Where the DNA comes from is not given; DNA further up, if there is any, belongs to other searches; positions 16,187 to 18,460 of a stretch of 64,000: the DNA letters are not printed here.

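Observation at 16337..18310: Polytopic-membrane B12-radical SAM enzyme as the last gene of the secretion operon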

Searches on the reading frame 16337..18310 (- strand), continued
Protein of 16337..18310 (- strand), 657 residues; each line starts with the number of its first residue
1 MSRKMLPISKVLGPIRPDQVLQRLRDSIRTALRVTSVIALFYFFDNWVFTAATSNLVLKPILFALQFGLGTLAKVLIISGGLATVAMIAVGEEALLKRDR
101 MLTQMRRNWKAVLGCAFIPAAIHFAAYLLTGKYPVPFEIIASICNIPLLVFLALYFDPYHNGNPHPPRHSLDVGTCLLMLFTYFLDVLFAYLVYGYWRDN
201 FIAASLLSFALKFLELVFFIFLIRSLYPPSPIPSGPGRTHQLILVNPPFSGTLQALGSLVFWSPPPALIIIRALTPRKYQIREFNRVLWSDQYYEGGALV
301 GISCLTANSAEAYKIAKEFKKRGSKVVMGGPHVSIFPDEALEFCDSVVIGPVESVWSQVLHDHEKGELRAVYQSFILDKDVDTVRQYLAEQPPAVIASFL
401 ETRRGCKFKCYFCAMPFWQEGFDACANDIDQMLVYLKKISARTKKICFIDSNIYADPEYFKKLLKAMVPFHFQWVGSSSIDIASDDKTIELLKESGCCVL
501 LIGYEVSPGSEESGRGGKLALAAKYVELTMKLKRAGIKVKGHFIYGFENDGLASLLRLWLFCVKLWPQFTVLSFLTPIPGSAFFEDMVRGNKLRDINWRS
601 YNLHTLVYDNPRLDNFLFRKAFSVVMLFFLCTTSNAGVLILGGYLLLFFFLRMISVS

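Call 80: search_protein_families(library=pfam, proteins=[L030:1551-2027:+, L030:2024-2641:+, L030:2643-3737:+, L030:4184-4987:-, L030:5058-5411:+, L030:5563-5934:+, L030:5951-6475:+, L030:6472-7317:+, L030:7320-8270:+, L030:8338-8772:+], max_evalue=0.01)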
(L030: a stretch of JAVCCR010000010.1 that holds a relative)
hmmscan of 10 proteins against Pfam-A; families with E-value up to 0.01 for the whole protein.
L030:1551-2027:+ (158 aa): 1 family
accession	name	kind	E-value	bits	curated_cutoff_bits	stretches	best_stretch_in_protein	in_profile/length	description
PF08239.17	SH3_3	-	6.9e-19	68.2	27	2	34-86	1-54/54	Bacterial SH3 domain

L030:2024-2641:+ (205 aa): 1 family
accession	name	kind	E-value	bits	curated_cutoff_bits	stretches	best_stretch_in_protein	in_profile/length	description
PF02163.28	Peptidase_M50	-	1.2e-17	64.5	27.2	2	119-178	155-215/221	Peptidase family M50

L030:2643-3737:+ (364 aa): 4 families
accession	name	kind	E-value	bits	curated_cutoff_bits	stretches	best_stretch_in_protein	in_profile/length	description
PF24621.2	DHQS_C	-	2.9e-48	163.9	27.6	1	184-327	1-143/144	3-dehydroquinate synthase C-terminal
PF01761.26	DHQ_synthase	-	1.3e-43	147.7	24.2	1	70-181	2-113/115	3-dehydroquinate synthase N-terminal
PF13685.12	Fe-ADH_2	-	1.2e-09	38.8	28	1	19-134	2-108/149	Iron-containing alcohol dehydrogenase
PF00465.25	Fe-ADH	-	2.6e-09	37.3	31.3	1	17-134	4-131/168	Iron-containing alcohol dehydrogenase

L030:4184-4987:- (267 aa): 27 families (the best 25 are shown)
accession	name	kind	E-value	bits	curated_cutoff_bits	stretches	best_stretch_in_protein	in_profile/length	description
PF13401.12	AAA_22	-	6.9e-28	98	27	1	41-170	3-130/130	AAA domain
PF13191.12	AAA_16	-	1.1e-10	42.7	32.6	1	30-155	10-164/167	AAA ATPase domain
PF13604.12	AAA_30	-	4.9e-07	30.1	27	1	39-164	14-125/191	AAA domain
PF00004.35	AAA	-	2e-06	28.8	21.2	1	46-184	1-129/131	ATPase family associated with various cellular activities (AAA)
PF13245.12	AAA_19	-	4.7e-06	27.3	25.1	1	43-163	11-125/134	AAA domain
PF02367.23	TsaE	-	7.8e-06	26.3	26.6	1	29-73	7-53/128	Threonylcarbamoyl adenosine biosynthesis protein TsaE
PF24883.2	NPHP3_N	-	4.9e-05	24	24.8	1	42-148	21-116/164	Nephrocystin 3, N-terminal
PF04851.21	ResIII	-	5.4e-05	23.6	22.5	1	28-74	8-56/164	Type III restriction enzyme, res subunit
PF09848.15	SLFN-g3_helicase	-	6.5e-05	22.8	24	1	45-138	3-95/354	Schlafen group 3, DNA/RNA helicase domain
PF13173.12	AAA_14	-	0.00013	22.4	27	1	44-135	3-75/129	AAA domain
PF02562.22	PhoH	-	0.00041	20.3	27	0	122-142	119-139/205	PhoH-like protein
PF12775.13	AAA_7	-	0.00045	20.2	25.8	1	34-76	24-67/181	P-loop containing dynein motor region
PF02492.25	cobW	-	0.00062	19.8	20.7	1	46-94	3-50/180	CobW/HypB/UreG, nucleotide-binding domain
PF25199.1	nSTAND_NTPase5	-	0.00078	19.7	34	0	40-134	38-108/145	Novel STAND NTPase 5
PF13238.12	AAA_18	-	0.00084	20.2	29.4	1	47-98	2-45/128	AAA domain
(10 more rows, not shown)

L030:5058-5411:+ (117 aa): 1 family
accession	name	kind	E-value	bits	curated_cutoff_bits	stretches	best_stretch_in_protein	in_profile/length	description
PF07238.19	PilZ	-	1.7e-10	41.6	22.5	1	14-113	2-100/102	PilZ domain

L030:5563-5934:+ (123 aa): 1 family
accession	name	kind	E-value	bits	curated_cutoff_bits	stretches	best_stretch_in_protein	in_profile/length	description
PF07238.19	PilZ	-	7.3e-09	36.3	22.5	1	9-118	1-100/102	PilZ domain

L030:5951-6475:+ (174 aa): 1 family
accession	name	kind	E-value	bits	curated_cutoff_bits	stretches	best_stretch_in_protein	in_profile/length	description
PF14385.11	DUF4416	-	5e-60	202.5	27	1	9-168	2-162/162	Domain of unknown function (DUF4416)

L030:6472-7317:+ (281 aa): 2 families
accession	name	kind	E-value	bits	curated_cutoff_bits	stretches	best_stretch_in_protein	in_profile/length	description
PF01435.24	Peptidase_M48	-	6.8e-36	124.3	20.3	1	60-235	3-181/186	Peptidase family M48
PF13203.12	DUF2201_N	-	0.0035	17.4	23.2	1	85-137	28-80/271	Putative metallopeptidase domain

L030:7320-8270:+ (316 aa): 2 families
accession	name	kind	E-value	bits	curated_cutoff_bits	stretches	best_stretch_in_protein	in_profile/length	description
PF04055.27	Radical_SAM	-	7.4e-09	36.4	29.5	1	76-223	2-144/166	Radical SAM superfamily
PF13353.11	Fer4_12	-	1.1e-06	29.5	22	1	75-184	9-122/137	4Fe-4S single cluster domain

L030:8338-8772:+ (144 aa): 0 families

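Call 82: search_protein_families(library=padloc, proteins=[window:16337-18310:-], max_evalue=0.01)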
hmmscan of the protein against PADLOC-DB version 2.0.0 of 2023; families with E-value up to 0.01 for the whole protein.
window:16337-18310:- (657 aa): 1 family
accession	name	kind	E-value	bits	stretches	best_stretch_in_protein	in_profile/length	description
PDLC04689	PDC-M51A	-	6.3e-07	26.5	1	293-414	67-201/420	-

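Call 88: search_protein_families(library=pfam, alignment_id=A5, max_evalue=0.0001)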
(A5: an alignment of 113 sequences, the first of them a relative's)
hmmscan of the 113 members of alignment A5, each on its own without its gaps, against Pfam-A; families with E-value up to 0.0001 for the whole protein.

A. member 1, L001:20-487:+ (155 aa): 1 family
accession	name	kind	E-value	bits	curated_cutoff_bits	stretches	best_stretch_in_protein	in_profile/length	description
PF00899.27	ThiF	-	1.9e-08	34.2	28.1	1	15-149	108-204/238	ThiF family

B. families by the number of members that match (of 113 scanned): 145 families (the first 25 are shown)
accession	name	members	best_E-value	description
PF00072.30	Response_reg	6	1.2e-37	Response regulator receiver domain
PF07661.19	MORN_2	4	4.2e-28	MORN repeat variant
PF02896.24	PEP-utilizers_C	3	1.3e-98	PEP-utilising enzyme, PEP-binding domain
PF00899.27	ThiF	3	2e-37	ThiF family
PF00391.29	PEP-utilizers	3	1.6e-24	PEP-utilising enzyme, mobile domain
PF02548.21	Pantoate_transf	2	1.1e-103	Ketopantoate hydroxymethyltransferase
PF02677.20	QueH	2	1.1e-61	Epoxyqueuosine reductase QueH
PF01564.23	Spermine_synth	2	6.7e-57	Spermine/spermidine synthase domain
PF05430.17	Methyltransf_30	2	1e-28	S-adenosyl-L-methionine-dependent methyltransferase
PF01145.31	Band_7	2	2.4e-22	SPFH domain / Band 7 family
PF03129.25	HGTP_anticodon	2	5.2e-20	Anticodon binding domain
PF13185.12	GAF_2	2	1.8e-19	GAF domain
PF02675.21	AdoMet_dc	2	2.9e-18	S-adenosylmethionine decarboxylase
PF04932.20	Wzy_C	2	6.3e-18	O-Antigen ligase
PF05524.18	PEP-utilisers_N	2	8.9e-18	PEP-utilising enzyme, N-terminal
PF04055.27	Radical_SAM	2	1e-16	Radical SAM superfamily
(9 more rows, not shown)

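Call 95: list_cluster_members(proteins=[window:16337-18310:-, P0001, P0121])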
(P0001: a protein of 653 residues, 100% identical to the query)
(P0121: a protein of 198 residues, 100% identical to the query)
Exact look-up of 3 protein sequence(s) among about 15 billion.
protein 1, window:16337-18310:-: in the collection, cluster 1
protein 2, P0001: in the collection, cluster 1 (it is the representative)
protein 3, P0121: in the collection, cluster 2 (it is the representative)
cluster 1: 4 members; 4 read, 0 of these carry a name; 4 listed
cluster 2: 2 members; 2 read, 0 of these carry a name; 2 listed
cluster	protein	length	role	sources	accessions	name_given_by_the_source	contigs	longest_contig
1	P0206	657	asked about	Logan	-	-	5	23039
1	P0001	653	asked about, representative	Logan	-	-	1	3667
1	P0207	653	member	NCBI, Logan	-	-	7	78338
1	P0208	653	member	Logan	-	-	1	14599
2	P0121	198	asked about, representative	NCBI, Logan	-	-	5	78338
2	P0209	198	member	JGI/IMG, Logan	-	-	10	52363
